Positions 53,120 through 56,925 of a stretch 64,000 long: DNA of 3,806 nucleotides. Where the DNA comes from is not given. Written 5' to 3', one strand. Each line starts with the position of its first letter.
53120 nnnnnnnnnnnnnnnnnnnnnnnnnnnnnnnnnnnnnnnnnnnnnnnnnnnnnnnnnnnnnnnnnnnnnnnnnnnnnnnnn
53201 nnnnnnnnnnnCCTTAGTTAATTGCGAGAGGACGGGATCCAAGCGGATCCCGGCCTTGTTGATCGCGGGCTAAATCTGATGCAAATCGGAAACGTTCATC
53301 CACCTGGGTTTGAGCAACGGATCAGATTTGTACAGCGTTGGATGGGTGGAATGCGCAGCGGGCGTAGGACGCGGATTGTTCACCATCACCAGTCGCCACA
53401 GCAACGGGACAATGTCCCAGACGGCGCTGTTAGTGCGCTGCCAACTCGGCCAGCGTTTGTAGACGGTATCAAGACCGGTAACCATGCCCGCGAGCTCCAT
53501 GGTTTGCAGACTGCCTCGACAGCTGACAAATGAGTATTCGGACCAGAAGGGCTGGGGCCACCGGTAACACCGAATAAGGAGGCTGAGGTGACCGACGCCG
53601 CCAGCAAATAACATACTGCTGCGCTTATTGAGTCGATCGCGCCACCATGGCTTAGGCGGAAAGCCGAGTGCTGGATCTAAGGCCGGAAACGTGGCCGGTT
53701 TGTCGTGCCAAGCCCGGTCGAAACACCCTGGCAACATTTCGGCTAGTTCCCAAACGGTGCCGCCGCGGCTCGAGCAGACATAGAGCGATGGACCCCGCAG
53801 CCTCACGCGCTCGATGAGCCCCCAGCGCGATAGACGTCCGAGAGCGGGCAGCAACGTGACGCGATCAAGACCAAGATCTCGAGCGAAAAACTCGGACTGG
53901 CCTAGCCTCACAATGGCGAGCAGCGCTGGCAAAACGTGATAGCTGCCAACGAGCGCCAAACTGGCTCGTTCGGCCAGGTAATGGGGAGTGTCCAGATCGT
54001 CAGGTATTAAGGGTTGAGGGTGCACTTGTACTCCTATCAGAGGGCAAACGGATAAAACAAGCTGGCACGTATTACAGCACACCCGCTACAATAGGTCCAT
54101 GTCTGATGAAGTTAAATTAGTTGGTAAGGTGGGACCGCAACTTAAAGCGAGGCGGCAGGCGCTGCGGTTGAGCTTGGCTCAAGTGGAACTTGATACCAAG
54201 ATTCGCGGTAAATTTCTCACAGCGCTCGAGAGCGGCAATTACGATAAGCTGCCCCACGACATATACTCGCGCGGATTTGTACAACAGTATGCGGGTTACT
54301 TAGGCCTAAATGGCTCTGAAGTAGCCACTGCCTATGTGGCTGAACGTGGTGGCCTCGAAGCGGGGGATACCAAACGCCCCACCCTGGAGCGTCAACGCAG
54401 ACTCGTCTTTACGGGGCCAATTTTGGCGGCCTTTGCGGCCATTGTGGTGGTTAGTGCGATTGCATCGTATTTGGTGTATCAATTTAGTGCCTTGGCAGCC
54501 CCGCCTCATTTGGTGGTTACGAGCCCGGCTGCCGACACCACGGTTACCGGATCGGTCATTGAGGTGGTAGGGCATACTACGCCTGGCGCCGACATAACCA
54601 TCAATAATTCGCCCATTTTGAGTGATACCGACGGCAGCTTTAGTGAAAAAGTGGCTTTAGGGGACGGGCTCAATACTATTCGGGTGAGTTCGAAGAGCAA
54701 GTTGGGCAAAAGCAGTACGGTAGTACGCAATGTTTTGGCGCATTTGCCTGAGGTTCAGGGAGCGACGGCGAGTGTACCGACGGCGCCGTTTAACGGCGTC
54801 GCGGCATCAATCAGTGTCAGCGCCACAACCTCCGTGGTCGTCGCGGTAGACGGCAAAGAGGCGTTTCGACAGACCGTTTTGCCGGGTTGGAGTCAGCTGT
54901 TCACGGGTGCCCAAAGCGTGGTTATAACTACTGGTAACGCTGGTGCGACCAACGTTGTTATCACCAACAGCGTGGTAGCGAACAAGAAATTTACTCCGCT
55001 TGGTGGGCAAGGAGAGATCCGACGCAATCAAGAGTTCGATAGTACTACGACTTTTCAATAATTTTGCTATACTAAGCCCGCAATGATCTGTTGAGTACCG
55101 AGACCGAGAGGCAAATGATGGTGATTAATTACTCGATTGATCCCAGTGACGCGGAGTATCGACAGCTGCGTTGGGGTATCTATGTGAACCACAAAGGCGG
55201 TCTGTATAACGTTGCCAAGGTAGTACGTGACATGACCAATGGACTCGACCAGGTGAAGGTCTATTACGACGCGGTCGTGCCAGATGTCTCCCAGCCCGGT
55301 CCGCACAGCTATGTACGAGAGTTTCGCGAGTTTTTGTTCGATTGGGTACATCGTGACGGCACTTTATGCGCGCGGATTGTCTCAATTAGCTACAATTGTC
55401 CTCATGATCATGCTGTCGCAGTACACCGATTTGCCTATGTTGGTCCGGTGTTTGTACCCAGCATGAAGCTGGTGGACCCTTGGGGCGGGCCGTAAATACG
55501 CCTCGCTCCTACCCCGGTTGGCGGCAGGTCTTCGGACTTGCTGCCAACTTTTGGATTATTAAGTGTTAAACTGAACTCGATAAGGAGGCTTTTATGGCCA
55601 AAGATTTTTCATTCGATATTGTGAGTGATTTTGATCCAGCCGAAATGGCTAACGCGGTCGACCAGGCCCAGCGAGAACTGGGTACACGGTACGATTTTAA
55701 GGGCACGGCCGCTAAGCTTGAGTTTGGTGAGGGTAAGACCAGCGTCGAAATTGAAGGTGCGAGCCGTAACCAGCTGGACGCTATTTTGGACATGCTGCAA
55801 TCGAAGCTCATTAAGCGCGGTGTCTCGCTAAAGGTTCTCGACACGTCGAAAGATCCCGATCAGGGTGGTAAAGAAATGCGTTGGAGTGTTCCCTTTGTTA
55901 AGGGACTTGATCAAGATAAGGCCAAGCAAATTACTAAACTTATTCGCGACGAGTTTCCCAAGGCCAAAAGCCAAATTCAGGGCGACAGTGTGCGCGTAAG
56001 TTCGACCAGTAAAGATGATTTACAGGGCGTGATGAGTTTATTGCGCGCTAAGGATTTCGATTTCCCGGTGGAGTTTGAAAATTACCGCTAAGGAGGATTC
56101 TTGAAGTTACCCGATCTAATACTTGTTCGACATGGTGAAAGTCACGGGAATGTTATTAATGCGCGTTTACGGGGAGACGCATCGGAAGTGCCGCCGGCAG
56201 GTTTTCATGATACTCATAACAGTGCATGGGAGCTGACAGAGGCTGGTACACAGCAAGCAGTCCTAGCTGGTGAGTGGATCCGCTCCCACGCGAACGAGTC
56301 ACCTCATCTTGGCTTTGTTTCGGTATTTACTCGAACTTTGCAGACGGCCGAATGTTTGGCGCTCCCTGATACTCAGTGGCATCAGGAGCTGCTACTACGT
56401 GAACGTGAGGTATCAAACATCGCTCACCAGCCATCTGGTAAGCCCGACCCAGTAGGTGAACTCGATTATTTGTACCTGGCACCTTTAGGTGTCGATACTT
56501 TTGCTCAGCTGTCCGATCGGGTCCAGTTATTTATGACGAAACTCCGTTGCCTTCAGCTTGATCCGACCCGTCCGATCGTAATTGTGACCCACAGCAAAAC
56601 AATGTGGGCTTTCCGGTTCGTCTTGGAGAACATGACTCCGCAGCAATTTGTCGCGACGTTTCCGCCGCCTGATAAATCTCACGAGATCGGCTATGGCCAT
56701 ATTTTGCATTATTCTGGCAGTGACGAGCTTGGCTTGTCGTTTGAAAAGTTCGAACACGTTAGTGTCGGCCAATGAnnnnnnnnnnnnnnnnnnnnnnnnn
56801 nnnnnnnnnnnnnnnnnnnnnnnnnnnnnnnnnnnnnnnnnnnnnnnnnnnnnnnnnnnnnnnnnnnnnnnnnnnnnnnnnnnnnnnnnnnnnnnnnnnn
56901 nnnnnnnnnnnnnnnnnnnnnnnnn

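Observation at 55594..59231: Tightly coupled four-gene unit: YajQ nucleotide-binding protein, histidine phosphatase, small nucleotidyltransferase, HelD-like helicase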

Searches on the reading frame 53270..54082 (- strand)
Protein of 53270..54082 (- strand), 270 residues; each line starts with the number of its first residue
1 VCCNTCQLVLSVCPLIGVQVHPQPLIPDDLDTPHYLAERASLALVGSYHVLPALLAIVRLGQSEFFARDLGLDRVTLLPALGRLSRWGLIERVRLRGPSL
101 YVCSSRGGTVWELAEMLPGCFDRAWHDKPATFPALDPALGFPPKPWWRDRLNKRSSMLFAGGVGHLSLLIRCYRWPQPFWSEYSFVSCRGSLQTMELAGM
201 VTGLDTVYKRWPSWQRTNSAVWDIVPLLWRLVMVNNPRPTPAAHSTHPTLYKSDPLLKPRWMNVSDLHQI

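Call 81: search_protein_families(library=pfam, proteins=[window:53270-54082:-], max_evalue=0.01)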
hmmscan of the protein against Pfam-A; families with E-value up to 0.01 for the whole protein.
window:53270-54082:- (270 aa): 1 family
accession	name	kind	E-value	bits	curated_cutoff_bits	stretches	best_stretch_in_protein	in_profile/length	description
PF20327.3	DUF6622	-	0.00043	20.7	27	1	53-89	27-64/183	Family of unknown function (DUF6622)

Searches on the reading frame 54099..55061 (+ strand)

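Call 8: search_protein_families(library=pfam, proteins=[window:54099-55061:+], max_evalue=0.1)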
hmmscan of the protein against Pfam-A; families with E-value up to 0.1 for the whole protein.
window:54099-55061:+ (320 aa): 5 families
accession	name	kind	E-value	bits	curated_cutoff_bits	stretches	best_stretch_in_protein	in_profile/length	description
PF13413.12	HTH_25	-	3.6e-20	72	24.6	1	14-75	1-62/62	Helix-turn-helix domain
PF09136.16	Glucodextran_B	-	1.6e-10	41.1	27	1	136-214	1-81/83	Glucodextranase, domain B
PF13464.11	RodZ_C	-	3.2e-05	24.2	23.9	1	238-293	2-58/72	RodZ C-terminal domain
PF12844.13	HTH_19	-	8.8e-05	22.8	30.2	1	15-77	4-60/64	Helix-turn-helix domain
PF13560.12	HTH_31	-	0.027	15.2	27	0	12-76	3-62/64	Helix-turn-helix domain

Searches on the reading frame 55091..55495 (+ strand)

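Call 8: search_protein_families(library=pfam, proteins=[window:55091-55495:+], max_evalue=0.1)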
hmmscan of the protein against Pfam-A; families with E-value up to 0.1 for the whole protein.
window:55091-55495:+ (134 aa): 3 families
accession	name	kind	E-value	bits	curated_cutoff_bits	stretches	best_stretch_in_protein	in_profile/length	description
PF07866.17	DUF1653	-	0.052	14.3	23.5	1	30-95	2-59/62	Protein of unknown function (DUF1653)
PF24952.1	DUF7761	-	0.061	13.8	27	1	25-50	21-46/105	Domain of unknown function (DUF7761)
PF08159.17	NUC153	-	0.082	13.2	20.5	0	14-26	13-25/29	NUC153 domain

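Call 9: search_protein_families(library=ncbifam, proteins=[window:55091-55495:+], max_evalue=0.1)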
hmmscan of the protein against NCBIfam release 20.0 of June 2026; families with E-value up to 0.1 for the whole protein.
window:55091-55495:+ (134 aa): 0 families

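Call 74: search_protein_families(library=phrogs, proteins=[window:55091-55495:+], max_evalue=0.01)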
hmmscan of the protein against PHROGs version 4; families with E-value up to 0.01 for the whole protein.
window:55091-55495:+ (134 aa): 0 families

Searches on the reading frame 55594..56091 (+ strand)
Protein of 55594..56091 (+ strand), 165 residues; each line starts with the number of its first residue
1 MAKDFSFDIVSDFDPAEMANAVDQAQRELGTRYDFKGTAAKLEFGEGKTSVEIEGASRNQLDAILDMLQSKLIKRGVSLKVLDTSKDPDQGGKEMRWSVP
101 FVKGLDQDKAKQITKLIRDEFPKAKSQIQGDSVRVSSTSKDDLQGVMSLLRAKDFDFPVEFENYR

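Call 8: search_protein_families(library=pfam, proteins=[window:55594-56091:+], max_evalue=0.1)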
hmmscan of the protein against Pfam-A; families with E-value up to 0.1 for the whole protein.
window:55594-56091:+ (165 aa): 1 family
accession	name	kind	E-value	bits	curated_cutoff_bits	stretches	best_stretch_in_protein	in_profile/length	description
PF04461.18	DUF520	-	2.2e-58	197.4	23.2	1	6-165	2-161/161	Protein of unknown function (DUF520)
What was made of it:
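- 55594..56091 (+): yajQ (165 aa), YajQ/DUF520 family nucleotide-binding protein. AAGGAGG lies at 55582-55588. This is a conserved backbone gene. Pfam DUF520 2e-58 (call 8).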

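Call 9: search_protein_families(library=ncbifam, proteins=[window:55594-56091:+], max_evalue=0.1)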
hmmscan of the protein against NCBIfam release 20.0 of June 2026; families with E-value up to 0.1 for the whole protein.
window:55594-56091:+ (165 aa): 1 family
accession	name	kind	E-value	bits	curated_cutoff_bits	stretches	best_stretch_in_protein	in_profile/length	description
NF003819.0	PRK05412.1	equivalog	3.5e-57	193.1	146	1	3-165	2-163/164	YajQ family cyclic di-GMP-binding protein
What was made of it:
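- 55594..56091 (+): NCBIfam YajQ equivalog 193 bits against a 146-bit cutoff (call 9).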

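Call 10: search_protein_families(library=padloc, proteins=[window:55594-56091:+], max_evalue=0.1)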
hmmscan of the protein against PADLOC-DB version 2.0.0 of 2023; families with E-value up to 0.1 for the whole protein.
window:55594-56091:+ (165 aa): 0 families

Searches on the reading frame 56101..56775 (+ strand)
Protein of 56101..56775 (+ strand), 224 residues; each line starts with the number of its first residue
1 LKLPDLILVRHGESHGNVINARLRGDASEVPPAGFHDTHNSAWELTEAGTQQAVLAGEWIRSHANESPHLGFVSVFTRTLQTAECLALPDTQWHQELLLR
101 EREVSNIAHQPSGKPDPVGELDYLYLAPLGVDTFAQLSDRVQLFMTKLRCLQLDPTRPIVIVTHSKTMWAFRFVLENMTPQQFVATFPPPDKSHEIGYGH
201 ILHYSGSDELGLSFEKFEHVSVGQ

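Call 8: search_protein_families(library=pfam, proteins=[window:56101-56775:+], max_evalue=0.1)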
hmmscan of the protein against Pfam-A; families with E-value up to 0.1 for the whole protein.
window:56101-56775:+ (224 aa): 1 family
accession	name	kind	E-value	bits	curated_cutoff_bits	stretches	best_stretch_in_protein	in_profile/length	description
PF00300.27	His_Phos_1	-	1.1e-12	48.5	21.7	1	6-183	1-166/194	Histidine phosphatase superfamily (branch 1)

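Call 9: search_protein_families(library=ncbifam, proteins=[window:56101-56775:+], max_evalue=0.1)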
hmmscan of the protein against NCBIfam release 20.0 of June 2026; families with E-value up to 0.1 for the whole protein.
window:56101-56775:+ (224 aa): 13 families
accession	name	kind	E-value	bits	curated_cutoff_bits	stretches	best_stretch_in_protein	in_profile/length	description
NF010713.0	PRK14115.1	equivalog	0.00032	20.1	305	1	5-85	3-67/248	2,3-diphosphoglycerate-dependent phosphoglycerate mutase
NF010718.0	PRK14120.1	equivalog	0.00084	18.7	366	1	4-92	5-78/249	phosphoglyceromutase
TIGR01258.1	pgm_1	subfamily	0.0012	18.3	81.7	1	5-85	2-66/245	2,3-bisphosphoglycerate-dependent phosphoglycerate mutase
TIGR03162.1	ribazole_cobC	equivalog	0.0013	18.2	162.9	0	127-184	110-164/176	alpha-ribazole phosphatase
NF010715.0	PRK14117.1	equivalog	0.0021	17.6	421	1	41-88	24-69/230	phosphoglycerate mutase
NF002339.0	PRK01295.1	equivalog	0.0026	17.3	316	0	6-103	5-90/206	2,3-bisphosphoglycerate-dependent phosphoglycerate mutase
NF010717.0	PRK14119.1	equivalog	0.01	15.4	378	1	3-87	1-69/228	2,3-diphosphoglycerate-dependent phosphoglycerate mutase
NF009993.0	PRK13462.1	equivalog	0.012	15.2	226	1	33-88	21-74/203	acid phosphatase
NF011580.0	PRK15004.1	equivalog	0.015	15.3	250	0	127-165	114-150/203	adenosylcobalamin/alpha-ribazole phosphatase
TIGR00249.1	sixA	equivalog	0.038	13.8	74.5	0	39-87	17-64/154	phosphohistidine phosphatase SixA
NF045917.1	PhserinePhPspA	equivalog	0.062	13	350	0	42-109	25-85/211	phosphoserine phosphatase PspA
NF002217.0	PRK01112.1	equivalog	0.071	12.5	320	0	5-89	3-68/228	2,3-bisphosphoglycerate-dependent phosphoglycerate mutase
NF038349.1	dPGM_arch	equivalog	0.081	12.8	225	0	7-87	2-65/194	2,3-diphosphoglycerate-dependent phosphoglycerate mutase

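Call 10: search_protein_families(library=padloc, proteins=[window:56101-56775:+], max_evalue=0.1)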
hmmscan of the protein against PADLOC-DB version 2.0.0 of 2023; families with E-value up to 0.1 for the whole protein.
window:56101-56775:+ (224 aa): 1 family
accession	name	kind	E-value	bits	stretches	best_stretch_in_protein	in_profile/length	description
PDLC01353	Csx3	-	0.011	14.1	1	146-189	18-60/82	"CAS-I,CAS-III; associated"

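Call 34: find_homologous_proteins(query=window:56101-56775:+, max_evalue=0.00001)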
Query window:56101-56775:+ (224 aa): 4 proteins with E <= 0.00001 among 310 candidates.
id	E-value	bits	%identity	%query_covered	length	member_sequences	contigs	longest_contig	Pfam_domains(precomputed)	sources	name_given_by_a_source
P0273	2.6e-150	516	100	100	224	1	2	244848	PF00300.28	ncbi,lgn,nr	ncbi:phosphoglycerate mutase family protein [Candidatus Saccharibacteria bacterium]|nr:phosphoglycer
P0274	1.1e-25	108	35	96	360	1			PF00300.28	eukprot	eukprot:TRINITY_DN13016_c0_g1_i1.p1 TRINITY_DN13016_c0_g1~~TRINITY_DN13016_c0_g1_i1.p1 ORF type:comp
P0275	5.3e-25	106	34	81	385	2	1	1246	PF00300.28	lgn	-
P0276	3.9e-22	97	33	95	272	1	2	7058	PF00300.28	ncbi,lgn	-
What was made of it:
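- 56101..56775 (+): Branch-1 histidine phosphatase (224 aa, TTG start, GGAGG 4 nt upstream). RHG at residues 10-12 and the distal His in VTHS are present. It is an orphan accessory gene found only in this genome. Only 3 other homologues at E<=1e-5, the best 35% identical (call 34).
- Closest known: Branch-1 histidine phosphatases. Different: The closest homologue is 35% identical (call 34).
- The phosphatase is an orphan (call 34).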

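Call 55: find_related_loci(query=window:56101-56775:+, collection=viral_contigs, flank=4000)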
Query window:56101-56775:+ (224 aa) in viral_contigs; peptide patterns used: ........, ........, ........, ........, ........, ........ (x = any residue, [..] = any of these).
No stretch of DNA in the collection matches any of the patterns.

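Call 73: search_solved_structures(query=window:56101-56775:+, max_evalue=0.01, show_alignments=1)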
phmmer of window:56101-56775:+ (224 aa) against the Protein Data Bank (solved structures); distinct sequences matched with E-value up to 0.01: 0.
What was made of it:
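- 56101..56775 (+): No PDB sequence hit (call 73).
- Closest known: Branch-1 histidine phosphatases. Different: There is no PDB relative by sequence (call 73).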

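Call 74: search_protein_families(library=phrogs, proteins=[window:56101-56775:+], max_evalue=0.01)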
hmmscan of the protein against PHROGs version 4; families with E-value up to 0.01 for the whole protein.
window:56101-56775:+ (224 aa): 1 family
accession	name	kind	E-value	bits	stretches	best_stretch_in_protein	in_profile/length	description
phrog_12933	-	unknown function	2.6e-14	54.7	1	5-183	3-170/197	-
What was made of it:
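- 56101..56775 (+): His_Phos_1 1e-12 (call 8). phrog_12933 2.6e-14 (call 74).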

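Call 75: search_dna_similar(query=window:56101-56775:+, collection=phages, mode=protein, max_evalue=0.001, max_rows=15)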
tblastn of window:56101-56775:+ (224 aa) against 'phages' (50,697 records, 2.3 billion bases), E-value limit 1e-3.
No match.
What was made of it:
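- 56101..56775 (+): None in the phage or viral collections (calls 55, 75).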
